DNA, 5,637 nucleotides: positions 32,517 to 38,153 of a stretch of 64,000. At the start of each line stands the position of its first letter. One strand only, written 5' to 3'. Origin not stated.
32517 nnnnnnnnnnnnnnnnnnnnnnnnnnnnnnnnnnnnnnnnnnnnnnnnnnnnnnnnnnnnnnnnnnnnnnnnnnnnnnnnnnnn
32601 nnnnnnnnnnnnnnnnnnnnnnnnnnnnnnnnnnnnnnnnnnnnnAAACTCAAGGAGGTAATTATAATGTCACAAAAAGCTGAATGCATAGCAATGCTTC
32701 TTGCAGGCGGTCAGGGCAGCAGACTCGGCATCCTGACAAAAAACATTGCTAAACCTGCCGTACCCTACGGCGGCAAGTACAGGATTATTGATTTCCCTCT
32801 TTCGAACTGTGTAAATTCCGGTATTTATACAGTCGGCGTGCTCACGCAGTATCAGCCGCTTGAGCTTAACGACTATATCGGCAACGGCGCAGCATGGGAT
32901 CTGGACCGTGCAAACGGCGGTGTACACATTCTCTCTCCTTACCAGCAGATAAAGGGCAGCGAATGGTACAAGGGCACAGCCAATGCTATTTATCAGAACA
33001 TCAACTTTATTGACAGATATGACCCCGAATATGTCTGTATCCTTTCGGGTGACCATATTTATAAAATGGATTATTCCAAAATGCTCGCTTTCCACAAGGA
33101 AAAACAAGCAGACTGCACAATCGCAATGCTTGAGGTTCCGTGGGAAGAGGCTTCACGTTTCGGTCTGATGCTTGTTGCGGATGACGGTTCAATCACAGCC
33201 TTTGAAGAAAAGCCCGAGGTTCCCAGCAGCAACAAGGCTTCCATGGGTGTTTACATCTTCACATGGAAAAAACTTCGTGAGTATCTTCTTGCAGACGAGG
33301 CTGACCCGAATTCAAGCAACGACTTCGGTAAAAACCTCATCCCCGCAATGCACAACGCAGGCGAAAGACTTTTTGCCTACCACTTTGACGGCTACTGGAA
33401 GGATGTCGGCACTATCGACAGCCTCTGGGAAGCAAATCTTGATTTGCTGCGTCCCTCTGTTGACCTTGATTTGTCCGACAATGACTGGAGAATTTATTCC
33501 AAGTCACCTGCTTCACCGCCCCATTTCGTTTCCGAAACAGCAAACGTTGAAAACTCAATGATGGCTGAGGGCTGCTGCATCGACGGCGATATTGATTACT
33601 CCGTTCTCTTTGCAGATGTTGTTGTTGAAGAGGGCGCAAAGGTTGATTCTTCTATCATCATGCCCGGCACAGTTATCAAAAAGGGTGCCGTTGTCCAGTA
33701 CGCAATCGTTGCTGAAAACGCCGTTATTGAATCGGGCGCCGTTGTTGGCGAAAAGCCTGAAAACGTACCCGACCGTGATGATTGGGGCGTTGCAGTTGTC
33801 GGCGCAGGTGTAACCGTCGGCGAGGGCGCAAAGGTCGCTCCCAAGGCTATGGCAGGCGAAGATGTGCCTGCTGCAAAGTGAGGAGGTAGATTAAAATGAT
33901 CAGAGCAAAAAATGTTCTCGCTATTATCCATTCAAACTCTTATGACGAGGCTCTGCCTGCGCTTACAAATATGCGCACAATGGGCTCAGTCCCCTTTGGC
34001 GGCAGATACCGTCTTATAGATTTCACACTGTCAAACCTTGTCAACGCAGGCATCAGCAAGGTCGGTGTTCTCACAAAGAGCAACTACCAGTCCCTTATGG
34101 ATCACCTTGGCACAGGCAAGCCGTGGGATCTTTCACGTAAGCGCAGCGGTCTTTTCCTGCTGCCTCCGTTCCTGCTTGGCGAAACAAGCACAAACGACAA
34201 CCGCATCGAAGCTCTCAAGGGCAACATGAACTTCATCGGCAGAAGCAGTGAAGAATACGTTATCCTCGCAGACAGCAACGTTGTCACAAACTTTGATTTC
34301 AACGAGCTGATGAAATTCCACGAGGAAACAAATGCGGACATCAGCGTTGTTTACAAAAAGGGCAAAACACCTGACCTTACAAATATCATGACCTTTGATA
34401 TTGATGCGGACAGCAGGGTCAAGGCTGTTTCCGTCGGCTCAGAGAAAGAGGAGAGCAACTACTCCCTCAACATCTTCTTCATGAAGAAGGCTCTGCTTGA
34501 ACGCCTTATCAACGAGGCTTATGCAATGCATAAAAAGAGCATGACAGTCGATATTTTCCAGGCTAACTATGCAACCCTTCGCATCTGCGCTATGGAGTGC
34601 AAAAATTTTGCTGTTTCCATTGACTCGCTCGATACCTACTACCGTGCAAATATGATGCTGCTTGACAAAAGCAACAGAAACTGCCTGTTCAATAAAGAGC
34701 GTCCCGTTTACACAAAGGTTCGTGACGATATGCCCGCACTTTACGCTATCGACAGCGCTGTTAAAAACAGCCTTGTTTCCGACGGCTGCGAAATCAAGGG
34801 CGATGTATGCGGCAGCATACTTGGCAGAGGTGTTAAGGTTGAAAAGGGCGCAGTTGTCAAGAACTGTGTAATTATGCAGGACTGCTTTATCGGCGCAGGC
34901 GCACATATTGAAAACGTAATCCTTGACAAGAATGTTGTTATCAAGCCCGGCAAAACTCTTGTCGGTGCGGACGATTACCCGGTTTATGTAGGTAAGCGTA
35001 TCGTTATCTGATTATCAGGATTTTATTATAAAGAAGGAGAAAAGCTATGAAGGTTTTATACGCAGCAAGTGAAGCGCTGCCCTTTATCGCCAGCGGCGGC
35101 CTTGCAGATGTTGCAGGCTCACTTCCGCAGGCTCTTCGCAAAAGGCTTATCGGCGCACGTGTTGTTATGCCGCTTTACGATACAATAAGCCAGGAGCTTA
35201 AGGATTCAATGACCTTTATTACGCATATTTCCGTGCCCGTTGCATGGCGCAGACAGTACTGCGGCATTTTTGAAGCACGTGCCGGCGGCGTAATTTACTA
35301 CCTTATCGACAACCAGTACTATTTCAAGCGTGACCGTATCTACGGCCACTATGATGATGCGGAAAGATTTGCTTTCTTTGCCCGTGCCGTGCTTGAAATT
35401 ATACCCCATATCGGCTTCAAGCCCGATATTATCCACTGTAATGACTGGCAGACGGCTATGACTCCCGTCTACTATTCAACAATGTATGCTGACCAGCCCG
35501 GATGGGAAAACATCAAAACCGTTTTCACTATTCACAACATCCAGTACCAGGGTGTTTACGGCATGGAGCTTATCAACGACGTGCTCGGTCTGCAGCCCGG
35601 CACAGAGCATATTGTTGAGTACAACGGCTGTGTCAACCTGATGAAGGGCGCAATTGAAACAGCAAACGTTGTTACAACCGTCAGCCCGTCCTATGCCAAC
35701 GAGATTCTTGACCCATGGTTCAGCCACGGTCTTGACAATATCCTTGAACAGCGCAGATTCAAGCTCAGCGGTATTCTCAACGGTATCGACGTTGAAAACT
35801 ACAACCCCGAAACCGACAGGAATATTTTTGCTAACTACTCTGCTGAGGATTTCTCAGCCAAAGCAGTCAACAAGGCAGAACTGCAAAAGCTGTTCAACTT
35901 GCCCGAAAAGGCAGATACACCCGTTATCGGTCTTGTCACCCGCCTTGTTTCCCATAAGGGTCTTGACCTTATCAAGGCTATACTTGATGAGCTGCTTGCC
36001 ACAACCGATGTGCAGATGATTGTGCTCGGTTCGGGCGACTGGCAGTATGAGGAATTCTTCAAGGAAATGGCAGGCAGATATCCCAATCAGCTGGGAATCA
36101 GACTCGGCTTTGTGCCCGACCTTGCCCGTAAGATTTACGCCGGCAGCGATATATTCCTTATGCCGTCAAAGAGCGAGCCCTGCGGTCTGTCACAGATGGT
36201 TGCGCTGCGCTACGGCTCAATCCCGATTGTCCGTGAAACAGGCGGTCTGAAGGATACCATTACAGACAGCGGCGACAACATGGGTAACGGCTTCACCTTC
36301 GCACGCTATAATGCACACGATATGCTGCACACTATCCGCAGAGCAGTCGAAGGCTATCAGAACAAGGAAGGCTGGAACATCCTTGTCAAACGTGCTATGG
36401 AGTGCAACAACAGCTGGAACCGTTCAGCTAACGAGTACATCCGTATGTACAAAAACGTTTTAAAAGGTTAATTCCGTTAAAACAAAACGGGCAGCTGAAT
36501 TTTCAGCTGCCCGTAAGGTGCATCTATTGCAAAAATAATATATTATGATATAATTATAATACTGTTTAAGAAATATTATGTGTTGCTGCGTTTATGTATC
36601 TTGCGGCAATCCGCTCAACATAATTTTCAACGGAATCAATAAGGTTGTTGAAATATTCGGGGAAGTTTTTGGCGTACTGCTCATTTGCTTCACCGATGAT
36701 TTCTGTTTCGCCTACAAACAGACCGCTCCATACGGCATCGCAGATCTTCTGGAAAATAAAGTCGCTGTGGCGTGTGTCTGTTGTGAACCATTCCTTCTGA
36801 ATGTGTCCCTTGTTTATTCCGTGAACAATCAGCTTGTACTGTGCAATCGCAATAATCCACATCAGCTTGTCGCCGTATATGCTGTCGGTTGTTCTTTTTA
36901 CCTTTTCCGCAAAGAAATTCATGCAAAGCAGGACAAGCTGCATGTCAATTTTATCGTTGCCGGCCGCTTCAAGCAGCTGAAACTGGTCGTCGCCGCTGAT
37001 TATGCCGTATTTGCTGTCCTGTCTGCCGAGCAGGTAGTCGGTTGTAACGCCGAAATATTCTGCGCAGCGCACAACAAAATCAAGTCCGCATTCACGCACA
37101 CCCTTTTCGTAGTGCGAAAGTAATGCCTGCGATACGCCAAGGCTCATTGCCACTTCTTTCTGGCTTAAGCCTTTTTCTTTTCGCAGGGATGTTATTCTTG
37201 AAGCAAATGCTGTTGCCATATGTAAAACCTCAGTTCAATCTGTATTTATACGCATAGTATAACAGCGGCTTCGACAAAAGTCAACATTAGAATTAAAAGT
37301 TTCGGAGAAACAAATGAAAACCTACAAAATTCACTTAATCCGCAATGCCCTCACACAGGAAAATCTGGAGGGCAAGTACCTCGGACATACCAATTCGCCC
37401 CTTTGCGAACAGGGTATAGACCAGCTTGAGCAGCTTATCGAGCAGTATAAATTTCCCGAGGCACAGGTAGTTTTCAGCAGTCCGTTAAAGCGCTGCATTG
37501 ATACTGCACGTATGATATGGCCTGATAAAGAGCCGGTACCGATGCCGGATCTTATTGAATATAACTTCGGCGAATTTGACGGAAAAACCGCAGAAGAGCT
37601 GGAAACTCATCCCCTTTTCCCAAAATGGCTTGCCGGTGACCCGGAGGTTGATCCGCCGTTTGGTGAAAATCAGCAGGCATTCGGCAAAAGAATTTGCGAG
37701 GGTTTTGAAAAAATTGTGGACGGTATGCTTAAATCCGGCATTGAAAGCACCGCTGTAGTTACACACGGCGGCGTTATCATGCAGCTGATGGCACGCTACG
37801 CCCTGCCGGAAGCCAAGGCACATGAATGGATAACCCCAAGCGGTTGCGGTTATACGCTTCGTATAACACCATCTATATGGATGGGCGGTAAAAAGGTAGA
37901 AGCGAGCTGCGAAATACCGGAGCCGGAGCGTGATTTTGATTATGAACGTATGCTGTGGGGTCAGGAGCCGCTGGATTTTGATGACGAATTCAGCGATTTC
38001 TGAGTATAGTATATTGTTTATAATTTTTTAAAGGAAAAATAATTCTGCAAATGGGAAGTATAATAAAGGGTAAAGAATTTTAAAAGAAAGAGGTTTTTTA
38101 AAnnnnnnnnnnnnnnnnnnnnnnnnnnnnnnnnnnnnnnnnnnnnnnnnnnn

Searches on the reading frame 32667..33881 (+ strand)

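Call 67: search_protein_families(library=pfam, proteins=[window:32667-33881:+], max_evalue=0.00001)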
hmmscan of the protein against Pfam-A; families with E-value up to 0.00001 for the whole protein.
window:32667-33881:+ (404 aa): 3 families
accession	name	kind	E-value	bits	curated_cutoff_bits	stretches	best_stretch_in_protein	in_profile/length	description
PF00483.29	NTP_transferase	-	3.5e-65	220.4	21.2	1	9-261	2-243/245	Nucleotidyl transferase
PF24894.1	Hexapep_GlmU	-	4.6e-16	59.2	23.3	1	290-371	12-92/104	GlmU-like, C-terminal hexapeptide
PF25084.1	LbH_EIF2B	-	1.6e-10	41.4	54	1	288-358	30-103/105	EIF2B subunit epsilon LbH domain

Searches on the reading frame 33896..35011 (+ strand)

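Call 67: search_protein_families(library=pfam, proteins=[window:33896-35011:+], max_evalue=0.00001)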
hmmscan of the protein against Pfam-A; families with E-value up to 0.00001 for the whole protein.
window:33896-35011:+ (371 aa): 5 families
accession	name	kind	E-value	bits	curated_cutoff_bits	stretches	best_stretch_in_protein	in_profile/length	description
PF24894.1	Hexapep_GlmU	-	2.5e-16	60.1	23.3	1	288-359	15-86/104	GlmU-like, C-terminal hexapeptide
PF00483.29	NTP_transferase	-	2.1e-13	50.9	21.2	1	23-159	16-141/245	Nucleotidyl transferase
PF00132.30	Hexapep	-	1.8e-09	37.3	27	1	323-355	1-34/36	Bacterial transferase hexapeptide (six repeats)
PF25084.1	LbH_EIF2B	-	2.4e-07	31.1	54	1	295-352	13-67/105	EIF2B subunit epsilon LbH domain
PF25247.1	LbH_GLGC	-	9.4e-07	29.3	27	0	282-327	6-52/135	GLGC left-handed parallel beta-helix domain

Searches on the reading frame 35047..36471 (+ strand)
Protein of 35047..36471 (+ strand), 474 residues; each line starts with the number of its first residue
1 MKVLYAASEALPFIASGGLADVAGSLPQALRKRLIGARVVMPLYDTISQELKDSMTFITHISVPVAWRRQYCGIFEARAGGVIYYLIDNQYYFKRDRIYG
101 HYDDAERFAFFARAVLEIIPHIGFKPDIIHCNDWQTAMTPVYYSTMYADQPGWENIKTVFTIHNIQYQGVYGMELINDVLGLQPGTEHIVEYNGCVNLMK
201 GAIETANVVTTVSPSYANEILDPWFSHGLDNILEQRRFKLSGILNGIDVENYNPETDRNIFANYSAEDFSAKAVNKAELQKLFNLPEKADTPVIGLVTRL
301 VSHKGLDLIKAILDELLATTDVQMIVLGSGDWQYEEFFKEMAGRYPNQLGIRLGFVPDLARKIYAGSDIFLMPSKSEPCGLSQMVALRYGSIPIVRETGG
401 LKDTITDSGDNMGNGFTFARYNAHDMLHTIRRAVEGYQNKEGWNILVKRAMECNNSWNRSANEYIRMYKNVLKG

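Call 67: search_protein_families(library=pfam, proteins=[window:35047-36471:+], max_evalue=0.00001)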
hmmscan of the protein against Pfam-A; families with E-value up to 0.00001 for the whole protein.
window:35047-36471:+ (474 aa): 3 families
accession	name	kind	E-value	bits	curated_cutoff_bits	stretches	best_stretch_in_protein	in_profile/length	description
PF08323.17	Glyco_transf_5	-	7.7e-82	275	22.7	1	2-234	1-238/239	Starch synthase catalytic domain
PF00534.26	Glycos_transf_1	-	8.3e-17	61.7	26.4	1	284-437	8-159/172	Glycosyl transferases group 1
PF13692.12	Glyco_trans_1_4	-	4.9e-13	50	27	1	292-433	2-139/142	Glycosyl transferases group 1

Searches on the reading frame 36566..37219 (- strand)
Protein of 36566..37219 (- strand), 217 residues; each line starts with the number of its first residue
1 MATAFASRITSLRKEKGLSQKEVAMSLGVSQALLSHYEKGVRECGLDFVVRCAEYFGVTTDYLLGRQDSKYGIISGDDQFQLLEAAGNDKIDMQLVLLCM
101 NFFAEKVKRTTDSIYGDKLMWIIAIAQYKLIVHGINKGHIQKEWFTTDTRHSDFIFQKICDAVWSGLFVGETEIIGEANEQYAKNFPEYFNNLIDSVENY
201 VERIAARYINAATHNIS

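Call 67: search_protein_families(library=pfam, proteins=[window:36566-37219:-], max_evalue=0.00001)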
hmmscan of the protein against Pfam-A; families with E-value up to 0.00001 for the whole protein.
window:36566-37219:- (217 aa): 3 families
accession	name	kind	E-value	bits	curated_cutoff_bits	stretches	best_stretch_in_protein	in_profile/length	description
PF01381.28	HTH_3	-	5e-14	52.5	23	1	11-63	3-55/55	Helix-turn-helix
PF12844.13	HTH_19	-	9.9e-13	48.2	30.2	1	7-64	2-59/64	Helix-turn-helix domain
PF13560.12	HTH_31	-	1.3e-11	45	27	1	5-60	2-58/64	Helix-turn-helix domain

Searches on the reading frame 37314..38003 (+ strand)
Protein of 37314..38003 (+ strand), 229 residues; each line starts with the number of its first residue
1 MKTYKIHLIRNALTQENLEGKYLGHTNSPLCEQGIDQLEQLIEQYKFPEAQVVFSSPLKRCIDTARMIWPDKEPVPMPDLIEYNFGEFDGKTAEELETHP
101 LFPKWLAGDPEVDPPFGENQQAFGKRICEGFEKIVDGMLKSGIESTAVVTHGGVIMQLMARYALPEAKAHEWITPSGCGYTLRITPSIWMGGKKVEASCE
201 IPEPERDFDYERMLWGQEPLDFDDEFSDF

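Call 67: search_protein_families(library=pfam, proteins=[window:37314-38003:+], max_evalue=0.00001)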
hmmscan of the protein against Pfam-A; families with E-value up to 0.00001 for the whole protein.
window:37314-38003:+ (229 aa): 1 family
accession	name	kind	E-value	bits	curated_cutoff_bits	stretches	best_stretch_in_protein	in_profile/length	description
PF00300.27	His_Phos_1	-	1.9e-31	109.7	21.7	1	6-177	1-174/194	Histidine phosphatase superfamily (branch 1)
